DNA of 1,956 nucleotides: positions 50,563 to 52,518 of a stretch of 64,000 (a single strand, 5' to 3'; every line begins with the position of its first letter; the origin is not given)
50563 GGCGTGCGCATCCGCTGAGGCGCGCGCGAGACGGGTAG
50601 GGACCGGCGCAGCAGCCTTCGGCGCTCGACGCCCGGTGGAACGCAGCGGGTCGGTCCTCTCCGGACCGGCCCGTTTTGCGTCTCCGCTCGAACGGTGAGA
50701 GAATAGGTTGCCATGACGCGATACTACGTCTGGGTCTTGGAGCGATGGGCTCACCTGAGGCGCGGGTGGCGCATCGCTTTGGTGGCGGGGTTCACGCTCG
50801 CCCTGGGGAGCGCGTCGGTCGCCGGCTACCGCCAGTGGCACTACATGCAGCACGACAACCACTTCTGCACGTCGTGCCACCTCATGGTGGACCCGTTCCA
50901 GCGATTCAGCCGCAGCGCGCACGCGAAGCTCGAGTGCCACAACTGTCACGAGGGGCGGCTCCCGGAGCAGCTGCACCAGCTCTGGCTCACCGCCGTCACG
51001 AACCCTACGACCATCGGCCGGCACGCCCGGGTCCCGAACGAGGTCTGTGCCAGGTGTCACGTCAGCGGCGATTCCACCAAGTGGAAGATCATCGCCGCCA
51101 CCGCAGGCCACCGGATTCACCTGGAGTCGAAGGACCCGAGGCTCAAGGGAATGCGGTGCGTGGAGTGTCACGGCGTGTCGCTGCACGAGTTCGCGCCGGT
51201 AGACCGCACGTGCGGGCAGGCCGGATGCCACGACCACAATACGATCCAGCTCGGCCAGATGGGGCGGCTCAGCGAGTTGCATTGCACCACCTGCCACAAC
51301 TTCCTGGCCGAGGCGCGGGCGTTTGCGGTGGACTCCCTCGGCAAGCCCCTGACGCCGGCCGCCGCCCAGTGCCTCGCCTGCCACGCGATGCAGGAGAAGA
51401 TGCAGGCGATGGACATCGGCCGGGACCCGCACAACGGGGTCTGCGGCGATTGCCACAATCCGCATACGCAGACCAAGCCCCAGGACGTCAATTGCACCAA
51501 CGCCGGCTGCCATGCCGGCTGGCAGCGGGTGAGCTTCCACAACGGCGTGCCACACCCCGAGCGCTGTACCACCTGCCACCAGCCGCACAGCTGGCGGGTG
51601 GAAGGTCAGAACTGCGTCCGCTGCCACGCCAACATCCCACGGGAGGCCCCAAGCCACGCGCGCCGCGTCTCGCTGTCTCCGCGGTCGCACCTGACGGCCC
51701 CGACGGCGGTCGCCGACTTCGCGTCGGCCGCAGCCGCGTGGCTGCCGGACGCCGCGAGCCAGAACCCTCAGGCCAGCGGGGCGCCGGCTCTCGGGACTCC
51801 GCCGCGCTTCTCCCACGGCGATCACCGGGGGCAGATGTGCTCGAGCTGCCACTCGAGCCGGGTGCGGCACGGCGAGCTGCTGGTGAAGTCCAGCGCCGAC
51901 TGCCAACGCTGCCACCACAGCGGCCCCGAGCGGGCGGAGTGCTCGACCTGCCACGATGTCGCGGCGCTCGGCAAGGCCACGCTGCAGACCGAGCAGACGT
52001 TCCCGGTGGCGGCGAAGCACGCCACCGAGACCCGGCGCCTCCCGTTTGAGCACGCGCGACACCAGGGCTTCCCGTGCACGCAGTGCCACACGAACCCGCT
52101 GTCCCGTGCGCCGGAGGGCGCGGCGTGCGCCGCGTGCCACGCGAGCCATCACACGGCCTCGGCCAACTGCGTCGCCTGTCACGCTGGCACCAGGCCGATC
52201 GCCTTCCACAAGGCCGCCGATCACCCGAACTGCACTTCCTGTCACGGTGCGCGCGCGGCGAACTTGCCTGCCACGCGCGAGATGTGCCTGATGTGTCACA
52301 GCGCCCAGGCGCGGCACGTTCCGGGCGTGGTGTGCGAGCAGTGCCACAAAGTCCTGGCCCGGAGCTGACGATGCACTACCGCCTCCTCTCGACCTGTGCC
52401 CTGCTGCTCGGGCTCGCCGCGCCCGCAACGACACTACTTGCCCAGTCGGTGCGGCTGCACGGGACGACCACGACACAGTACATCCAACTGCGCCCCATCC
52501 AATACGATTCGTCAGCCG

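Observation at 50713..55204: Translationally coupled trio: 20-haem NapC-like anchor, beta-barrel, and 16-haem cytochrome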

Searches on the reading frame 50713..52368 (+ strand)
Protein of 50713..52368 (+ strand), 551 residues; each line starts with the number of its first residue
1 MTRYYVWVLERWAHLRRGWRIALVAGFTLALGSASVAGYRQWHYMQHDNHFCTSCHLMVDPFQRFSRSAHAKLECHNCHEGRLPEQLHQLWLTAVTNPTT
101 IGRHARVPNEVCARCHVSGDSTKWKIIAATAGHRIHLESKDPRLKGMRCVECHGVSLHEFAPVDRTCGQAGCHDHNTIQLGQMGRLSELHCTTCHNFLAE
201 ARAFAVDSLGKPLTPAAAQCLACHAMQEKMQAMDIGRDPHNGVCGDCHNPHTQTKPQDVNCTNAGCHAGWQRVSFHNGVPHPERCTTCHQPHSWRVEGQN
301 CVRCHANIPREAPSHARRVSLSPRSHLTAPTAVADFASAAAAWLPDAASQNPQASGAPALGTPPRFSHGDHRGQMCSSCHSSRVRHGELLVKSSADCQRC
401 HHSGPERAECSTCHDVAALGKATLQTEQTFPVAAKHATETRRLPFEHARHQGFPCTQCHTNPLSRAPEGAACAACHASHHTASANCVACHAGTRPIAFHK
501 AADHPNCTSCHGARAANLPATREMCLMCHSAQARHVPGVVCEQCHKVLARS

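Call 4: search_protein_families(library=pfam, proteins=[window:50713-52368:+], max_evalue=0.01)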
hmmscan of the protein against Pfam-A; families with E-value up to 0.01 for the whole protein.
window:50713-52368:+ (551 aa): 4 families
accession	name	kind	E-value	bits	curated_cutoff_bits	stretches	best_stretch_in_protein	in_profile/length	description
PF14522.11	Cytochrome_C7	-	6.7e-14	51.9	24.8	2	240-305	12-66/67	Cytochrome c7 and related cytochrome c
PF14537.11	Cytochrom_c3_2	-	1.5e-08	35.5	25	0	479-547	2-66/79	Cytochrome c3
PF02085.21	Cytochrom_CIII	-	6.8e-08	33.2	22.9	1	429-529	7-101/101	Class III cytochrome C family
PF03264.19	Cytochrom_NNT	-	0.00062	20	24.1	1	23-80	10-73/174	NapC/NirT cytochrome c family, N-terminal region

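Call 5: search_protein_families(library=ncbifam, proteins=[window:50713-52368:+], max_evalue=0.01)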
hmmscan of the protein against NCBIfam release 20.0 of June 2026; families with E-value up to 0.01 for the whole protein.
window:50713-52368:+ (551 aa): 2 families
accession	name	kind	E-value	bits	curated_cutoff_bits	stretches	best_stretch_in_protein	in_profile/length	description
TIGR03153.1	cytochr_NrfH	equivalog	8.1e-11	42.1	134.2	2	24-91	3-68/138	cytochrome c nitrite reductase small subunit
TIGR03508.1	decahem_SO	subfamily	0.00073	19.1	192.2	1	45-226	66-250/258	DmsE family decaheme c-type cytochrome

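Call 7: search_solved_structures(query=window:50713-52368:+, max_evalue=1, show_alignments=2)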
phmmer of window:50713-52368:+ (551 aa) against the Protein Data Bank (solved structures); distinct sequences matched with E-value up to 1: 9.
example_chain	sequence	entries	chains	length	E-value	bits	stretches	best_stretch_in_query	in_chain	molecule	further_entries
2j7a_C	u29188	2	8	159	0.00021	23.3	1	21-80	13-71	CYTOCHROME C QUINOL DEHYDROGENASE NRFH | NAPC/NIRT CYTOCHROME C FAMILY PROTEIN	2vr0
1wad_A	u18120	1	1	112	0.0071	18.3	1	443-528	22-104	CYTOCHROME C3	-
2cy3_A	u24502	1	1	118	0.011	17.7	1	435-530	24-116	CYTOCHROME C3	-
1qn0_A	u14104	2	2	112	0.011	17.6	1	443-528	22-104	CYTOCHROME C3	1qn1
1w7o_A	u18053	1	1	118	0.013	17.4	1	435-530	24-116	CYTOCHROME C3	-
7e1v_O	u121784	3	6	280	0.075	14.9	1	179-221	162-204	Cytochrome bc1 complex cytochrome c subunit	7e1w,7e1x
8hcr_C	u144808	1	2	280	0.075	14.9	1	179-221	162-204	Cytochrome bc1 complex cytochrome c subunit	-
9wcx_U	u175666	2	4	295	0.59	11.9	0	180-221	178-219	Cytochrome bc1 complex cytochrome c subunit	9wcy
9bwk_A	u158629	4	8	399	0.59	11.9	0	97-170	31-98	Acetyl-CoA acetyltransferase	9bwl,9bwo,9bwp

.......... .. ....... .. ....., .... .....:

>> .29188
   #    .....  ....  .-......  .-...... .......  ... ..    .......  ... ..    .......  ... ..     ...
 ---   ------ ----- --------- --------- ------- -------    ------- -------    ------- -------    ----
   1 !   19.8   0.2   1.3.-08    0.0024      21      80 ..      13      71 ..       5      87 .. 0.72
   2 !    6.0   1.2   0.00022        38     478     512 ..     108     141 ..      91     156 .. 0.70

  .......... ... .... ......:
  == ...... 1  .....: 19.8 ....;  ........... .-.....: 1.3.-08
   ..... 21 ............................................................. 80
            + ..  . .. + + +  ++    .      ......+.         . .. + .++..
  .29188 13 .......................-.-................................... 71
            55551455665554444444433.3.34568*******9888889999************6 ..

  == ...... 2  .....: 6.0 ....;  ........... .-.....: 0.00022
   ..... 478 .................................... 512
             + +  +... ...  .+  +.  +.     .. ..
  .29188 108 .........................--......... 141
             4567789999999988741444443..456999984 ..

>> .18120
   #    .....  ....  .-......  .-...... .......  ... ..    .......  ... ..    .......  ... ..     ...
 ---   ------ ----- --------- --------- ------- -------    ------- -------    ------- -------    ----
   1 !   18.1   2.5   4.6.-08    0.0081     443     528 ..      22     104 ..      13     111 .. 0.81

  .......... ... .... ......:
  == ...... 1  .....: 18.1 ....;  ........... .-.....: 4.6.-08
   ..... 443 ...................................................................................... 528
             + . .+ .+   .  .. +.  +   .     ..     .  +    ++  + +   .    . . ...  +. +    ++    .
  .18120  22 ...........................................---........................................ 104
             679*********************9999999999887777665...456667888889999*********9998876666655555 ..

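Call 11: find_homologous_proteins(query=window:50713-52368:+, max_evalue=0.001)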
Query window:50713-52368:+ (551 aa): 386 proteins with E <= 0.001 among 8000 candidates; the best 120 are listed.
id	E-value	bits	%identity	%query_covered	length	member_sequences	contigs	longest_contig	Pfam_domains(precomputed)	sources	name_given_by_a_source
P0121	0.0e+0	1111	85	100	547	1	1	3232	PF14537.12,PF03264.20,PF02085.22,PF14522.12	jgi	jgi:nitrate/TMAO reductase-like tetraheme cytochrome c subunit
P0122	0.0e+0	1100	83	100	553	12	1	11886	PF14522.12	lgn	-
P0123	0.0e+0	1039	79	100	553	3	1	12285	PF14537.12,PF02085.22,PF14522.12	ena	-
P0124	0.0e+0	1039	79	100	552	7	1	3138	PF02085.22,PF14522.12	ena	-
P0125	0.0e+0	1025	78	100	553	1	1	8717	PF03264.20,PF02085.22,PF14522.12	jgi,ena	-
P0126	0.0e+0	1024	78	100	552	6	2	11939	PF14537.12,PF14522.12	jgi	-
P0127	1.1e-297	1007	77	100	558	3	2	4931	PF14537.12,PF14522.12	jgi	-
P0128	3.1e-297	1005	77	100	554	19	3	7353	PF14537.12,PF14522.12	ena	-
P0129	4.9e-297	1004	77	100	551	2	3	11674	PF14537.12,PF14522.12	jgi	-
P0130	2.7e-296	1002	77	100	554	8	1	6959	PF14537.12,PF02085.22,PF14522.12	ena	-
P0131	4.0e-292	988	75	100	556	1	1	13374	PF14537.12,PF03264.20,PF02085.22,PF14522.12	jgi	jgi:hypothetical protein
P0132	4.4e-277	939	72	100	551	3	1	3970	PF14537.12,PF02085.22,PF14522.12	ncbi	-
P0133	9.0e-277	938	73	100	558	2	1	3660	PF02085.22,PF14522.12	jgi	-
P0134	1.1e-276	937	72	100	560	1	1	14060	PF14537.12,PF02085.22,PF14522.12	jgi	jgi:nitrate/TMAO reductase-like tetraheme cytochrome c subunit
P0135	1.1e-274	931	72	100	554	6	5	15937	PF02085.22,PF14522.12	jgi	jgi:nitrate/TMAO reductase-like tetraheme cytochrome c subunit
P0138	6.4e-273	925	72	100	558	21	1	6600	PF03264.20,PF02085.22,PF14522.12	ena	-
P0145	1.4e-264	897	69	100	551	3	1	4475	PF14537.12,PF03264.20,PF02085.22,PF14522.12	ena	-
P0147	7.4e-262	888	68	100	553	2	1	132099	PF14537.12,PF03264.20,PF14522.12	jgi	jgi:nitrate/TMAO reductase-like tetraheme cytochrome c subunit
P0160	2.0e-221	755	60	99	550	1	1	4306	PF14537.12,PF03264.20,PF02085.22,PF14522.12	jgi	jgi:nitrate/TMAO reductase-like tetraheme cytochrome c subunit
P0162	1.0e-220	752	59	99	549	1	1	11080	PF14537.12,PF03264.20,PF02085.22,PF14522.12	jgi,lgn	jgi:hypothetical protein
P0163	1.3e-216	739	61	93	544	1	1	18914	PF14537.12,PF03264.20,PF02085.22,PF14522.12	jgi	jgi:nitrate/TMAO reductase-like tetraheme cytochrome c subunit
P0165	6.6e-214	730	58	99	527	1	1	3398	PF14537.12,PF03264.20,PF02085.22,PF14522.12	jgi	jgi:nitrate/TMAO reductase-like tetraheme cytochrome c subunit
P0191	6.0e-144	499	52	79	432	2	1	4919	PF03264.20,PF14522.12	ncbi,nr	ncbi:MAG TPA: NapC/NirT family cytochrome c, partial [Gemmatimonadales bacterium]|nr:NapC/NirT famil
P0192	1.3e-141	491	45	99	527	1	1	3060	PF14537.12,PF03264.20,PF02085.22,PF14522.12,PF22113.2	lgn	-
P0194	1.9e-124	435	58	56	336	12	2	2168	PF14537.12,PF03264.20,PF14522.12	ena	-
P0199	6.0e-118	413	39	98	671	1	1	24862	PF14537.12,PF03264.20,PF02085.22,PF14522.12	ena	-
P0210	1.3e-115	405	39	93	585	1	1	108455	PF14537.12,PF03264.20,PF02085.22,PF14522.12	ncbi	ncbi:MAG: NapC/NirT family cytochrome c [Candidatus Longimicrobiales bacterium M2_2A_002]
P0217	2.3e-114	401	40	98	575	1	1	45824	PF14537.12,PF03264.20,PF02085.22,PF14522.12,PF22113.2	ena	-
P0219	3.3e-114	401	39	98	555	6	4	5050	PF14537.12,PF03264.20,PF02085.22,PF14522.12,PF22113.2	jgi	-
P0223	2.4e-113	398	39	100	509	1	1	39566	PF14537.12,PF03264.20,PF02085.22,PF14522.12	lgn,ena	-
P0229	1.5e-112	395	41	92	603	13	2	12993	PF14537.12,PF03264.20,PF02085.22,PF14522.12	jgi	jgi:hypothetical protein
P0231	2.0e-112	395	40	94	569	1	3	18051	PF14537.12,PF03264.20,PF02085.22,PF14522.12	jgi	jgi:hypothetical protein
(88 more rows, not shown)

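Call 17: find_related_loci(query=A2, collection=genome_contigs, flank=10000)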
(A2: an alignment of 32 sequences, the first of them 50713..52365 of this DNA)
Query A2 (551 aa) in genome_contigs; peptide patterns used: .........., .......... (x = any residue, [..] = any of these).
599 stretches matched a pattern (row limit reached: there are more); 334 encode a relative of the query (tblastn E <= 1e-3); the best 80 are kept; 80 distinct loci.
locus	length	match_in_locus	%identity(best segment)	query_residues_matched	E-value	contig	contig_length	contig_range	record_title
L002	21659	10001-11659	78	1-551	0e+0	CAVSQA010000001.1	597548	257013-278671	MAG: uncultured Gemmatimonadales bacterium isolate MFD01299.bin.2.175 genome assembly, contig: contig_10168, whole genom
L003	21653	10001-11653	77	1-551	0e+0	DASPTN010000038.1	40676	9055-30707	MAG TPA_asm: Gemmatimonadales bacterium isolate SMAG_U12278 k141_443492, whole genome shotgun sequence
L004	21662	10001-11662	76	1-551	0e+0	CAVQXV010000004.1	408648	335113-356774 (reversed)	MAG: uncultured Gemmatimonadales bacterium isolate MFD00008.bin.2.66 genome assembly, contig: contig_56587, whole genome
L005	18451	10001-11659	72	1-550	0e+0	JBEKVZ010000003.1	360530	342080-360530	MAG: Gemmatimonadales bacterium isolate SPRUCE 616 SPRUCE_616_3, whole genome shotgun sequence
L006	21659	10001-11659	73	1-550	0e+0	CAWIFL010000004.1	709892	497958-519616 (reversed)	MAG: uncultured Gemmatimonadales bacterium isolate MFD03726.bin.1.195 genome assembly, contig: contig_32601, whole genom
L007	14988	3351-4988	62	1-548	0e+0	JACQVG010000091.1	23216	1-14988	MAG: Gemmatimonadetes bacterium isolate NC_groundwater_1457_Ag_S-0.65um_71_46 S_p65_S5_coassembly_k141_2134942, whole ge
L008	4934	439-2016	59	1-548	0e+0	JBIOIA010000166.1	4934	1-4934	MAG: Gemmatimonadales bacterium isolate GcC11-17 k141_1865756_length_4934_cov_111.9280, whole genome shotgun sequence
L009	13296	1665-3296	60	1-548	0e+0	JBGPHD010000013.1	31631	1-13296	MAG: Gemmatimonadota bacterium isolate OBJ_0618_7090110_367 k141_10744511_length_31631_cov_20.5970, whole genome shotgun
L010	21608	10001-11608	49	1-547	2e-157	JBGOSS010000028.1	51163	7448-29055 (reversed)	MAG: Gemmatimonadota bacterium isolate OBJ_0618_7090110_181 k141_10351826_length_51163_cov_16.0221, whole genome shotgun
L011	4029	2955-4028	60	1-369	2e-146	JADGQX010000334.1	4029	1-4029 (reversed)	MAG: Gemmatimonadetes bacterium isolate Chersky.3_43 contig-100_20461, whole genome shotgun sequence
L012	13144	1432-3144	40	5-545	1e-121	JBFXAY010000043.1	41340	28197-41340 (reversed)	MAG: Gemmatimonadales bacterium isolate CA_2019_TPBS_33 NODE_5392_length_41340_cov_5.601655_TPBS, whole genome shotgun s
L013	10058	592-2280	40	4-545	3e-119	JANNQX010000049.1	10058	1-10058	MAG: Gemmatimonadota bacterium isolate SOY_31_metabat_400 SOY_31_k141_17486, whole genome shotgun sequence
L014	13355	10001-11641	40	12-545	6e-118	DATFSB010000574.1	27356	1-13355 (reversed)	MAG TPA_asm: Gemmatimonadales bacterium isolate SMAG_U9373 k141_3365459, whole genome shotgun sequence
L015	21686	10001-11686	42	4-545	2e-117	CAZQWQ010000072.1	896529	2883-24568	MAG TPA_asm: uncultured Gemmatimonadaceae bacterium isolate binchicken_co165_283 genome assembly, contig: k141_2523606,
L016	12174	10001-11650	39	4-545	3e-117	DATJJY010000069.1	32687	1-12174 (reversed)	MAG TPA_asm: Gemmatimonadales bacterium isolate SMAG_U15578 k141_5465505, whole genome shotgun sequence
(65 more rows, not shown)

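Call 32: search_solved_structures(query=A2, max_evalue=0.1, show_alignments=3)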
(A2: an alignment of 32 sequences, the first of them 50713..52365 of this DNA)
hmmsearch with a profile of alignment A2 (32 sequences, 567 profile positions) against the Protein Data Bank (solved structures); distinct sequences matched with E-value up to 0.1: 71 (the best 60 are shown).
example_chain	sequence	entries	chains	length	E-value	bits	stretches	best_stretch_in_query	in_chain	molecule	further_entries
2j7a_C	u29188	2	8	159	1.2e-10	43.9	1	19-84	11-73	CYTOCHROME C QUINOL DEHYDROGENASE NRFH | NAPC/NIRT CYTOCHROME C FAMILY PROTEIN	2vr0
3ov0_A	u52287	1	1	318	9.4e-09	37.7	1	301-559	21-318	Cytochrome c family protein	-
1z1n_X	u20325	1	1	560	1.2e-07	34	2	450-560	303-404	sixteen heme cytochrome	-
1h29_A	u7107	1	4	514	8.3e-06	28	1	372-546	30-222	HIGH-MOLECULAR-WEIGHT CYTOCHROME C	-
1duw_A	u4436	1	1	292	1.2e-05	27.4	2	292-426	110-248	NONAHEME CYTOCHROME C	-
2e84_A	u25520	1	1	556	1.2e-05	27.4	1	401-488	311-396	High-molecular-weight cytochrome c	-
6btm_A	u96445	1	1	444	1.4e-05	27.3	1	281-440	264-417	Alternative Complex III subunit A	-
1gws_A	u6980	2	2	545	1.5e-05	27.1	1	372-546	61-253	HIGH-MOLECULAR-WEIGHT CYTOCHROME C | High-molecular-weight cytochrome c precursor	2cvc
1ofw_A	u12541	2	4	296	1.7e-05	27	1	402-511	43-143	NINE-HEME CYTOCHROME C | NINE HEME CYTOCHROME C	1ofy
19hc_A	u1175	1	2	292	2.7e-05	26.3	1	401-507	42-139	PROTEIN (NINE-HAEM CYTOCHROME C)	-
1wad_A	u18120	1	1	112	5.6e-05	25.2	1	448-522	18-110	CYTOCHROME C3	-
1qn0_A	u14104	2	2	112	5.7e-05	25.2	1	448-522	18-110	CYTOCHROME C3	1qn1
3bxu_A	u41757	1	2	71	7.3e-05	24.9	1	448-500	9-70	Cytochrome c3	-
3h4n_A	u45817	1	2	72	7.7e-05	24.8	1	447-500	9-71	Cytochrome c7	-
3sj4_X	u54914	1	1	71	0.00012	24.2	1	448-500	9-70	CYTOCHROME C7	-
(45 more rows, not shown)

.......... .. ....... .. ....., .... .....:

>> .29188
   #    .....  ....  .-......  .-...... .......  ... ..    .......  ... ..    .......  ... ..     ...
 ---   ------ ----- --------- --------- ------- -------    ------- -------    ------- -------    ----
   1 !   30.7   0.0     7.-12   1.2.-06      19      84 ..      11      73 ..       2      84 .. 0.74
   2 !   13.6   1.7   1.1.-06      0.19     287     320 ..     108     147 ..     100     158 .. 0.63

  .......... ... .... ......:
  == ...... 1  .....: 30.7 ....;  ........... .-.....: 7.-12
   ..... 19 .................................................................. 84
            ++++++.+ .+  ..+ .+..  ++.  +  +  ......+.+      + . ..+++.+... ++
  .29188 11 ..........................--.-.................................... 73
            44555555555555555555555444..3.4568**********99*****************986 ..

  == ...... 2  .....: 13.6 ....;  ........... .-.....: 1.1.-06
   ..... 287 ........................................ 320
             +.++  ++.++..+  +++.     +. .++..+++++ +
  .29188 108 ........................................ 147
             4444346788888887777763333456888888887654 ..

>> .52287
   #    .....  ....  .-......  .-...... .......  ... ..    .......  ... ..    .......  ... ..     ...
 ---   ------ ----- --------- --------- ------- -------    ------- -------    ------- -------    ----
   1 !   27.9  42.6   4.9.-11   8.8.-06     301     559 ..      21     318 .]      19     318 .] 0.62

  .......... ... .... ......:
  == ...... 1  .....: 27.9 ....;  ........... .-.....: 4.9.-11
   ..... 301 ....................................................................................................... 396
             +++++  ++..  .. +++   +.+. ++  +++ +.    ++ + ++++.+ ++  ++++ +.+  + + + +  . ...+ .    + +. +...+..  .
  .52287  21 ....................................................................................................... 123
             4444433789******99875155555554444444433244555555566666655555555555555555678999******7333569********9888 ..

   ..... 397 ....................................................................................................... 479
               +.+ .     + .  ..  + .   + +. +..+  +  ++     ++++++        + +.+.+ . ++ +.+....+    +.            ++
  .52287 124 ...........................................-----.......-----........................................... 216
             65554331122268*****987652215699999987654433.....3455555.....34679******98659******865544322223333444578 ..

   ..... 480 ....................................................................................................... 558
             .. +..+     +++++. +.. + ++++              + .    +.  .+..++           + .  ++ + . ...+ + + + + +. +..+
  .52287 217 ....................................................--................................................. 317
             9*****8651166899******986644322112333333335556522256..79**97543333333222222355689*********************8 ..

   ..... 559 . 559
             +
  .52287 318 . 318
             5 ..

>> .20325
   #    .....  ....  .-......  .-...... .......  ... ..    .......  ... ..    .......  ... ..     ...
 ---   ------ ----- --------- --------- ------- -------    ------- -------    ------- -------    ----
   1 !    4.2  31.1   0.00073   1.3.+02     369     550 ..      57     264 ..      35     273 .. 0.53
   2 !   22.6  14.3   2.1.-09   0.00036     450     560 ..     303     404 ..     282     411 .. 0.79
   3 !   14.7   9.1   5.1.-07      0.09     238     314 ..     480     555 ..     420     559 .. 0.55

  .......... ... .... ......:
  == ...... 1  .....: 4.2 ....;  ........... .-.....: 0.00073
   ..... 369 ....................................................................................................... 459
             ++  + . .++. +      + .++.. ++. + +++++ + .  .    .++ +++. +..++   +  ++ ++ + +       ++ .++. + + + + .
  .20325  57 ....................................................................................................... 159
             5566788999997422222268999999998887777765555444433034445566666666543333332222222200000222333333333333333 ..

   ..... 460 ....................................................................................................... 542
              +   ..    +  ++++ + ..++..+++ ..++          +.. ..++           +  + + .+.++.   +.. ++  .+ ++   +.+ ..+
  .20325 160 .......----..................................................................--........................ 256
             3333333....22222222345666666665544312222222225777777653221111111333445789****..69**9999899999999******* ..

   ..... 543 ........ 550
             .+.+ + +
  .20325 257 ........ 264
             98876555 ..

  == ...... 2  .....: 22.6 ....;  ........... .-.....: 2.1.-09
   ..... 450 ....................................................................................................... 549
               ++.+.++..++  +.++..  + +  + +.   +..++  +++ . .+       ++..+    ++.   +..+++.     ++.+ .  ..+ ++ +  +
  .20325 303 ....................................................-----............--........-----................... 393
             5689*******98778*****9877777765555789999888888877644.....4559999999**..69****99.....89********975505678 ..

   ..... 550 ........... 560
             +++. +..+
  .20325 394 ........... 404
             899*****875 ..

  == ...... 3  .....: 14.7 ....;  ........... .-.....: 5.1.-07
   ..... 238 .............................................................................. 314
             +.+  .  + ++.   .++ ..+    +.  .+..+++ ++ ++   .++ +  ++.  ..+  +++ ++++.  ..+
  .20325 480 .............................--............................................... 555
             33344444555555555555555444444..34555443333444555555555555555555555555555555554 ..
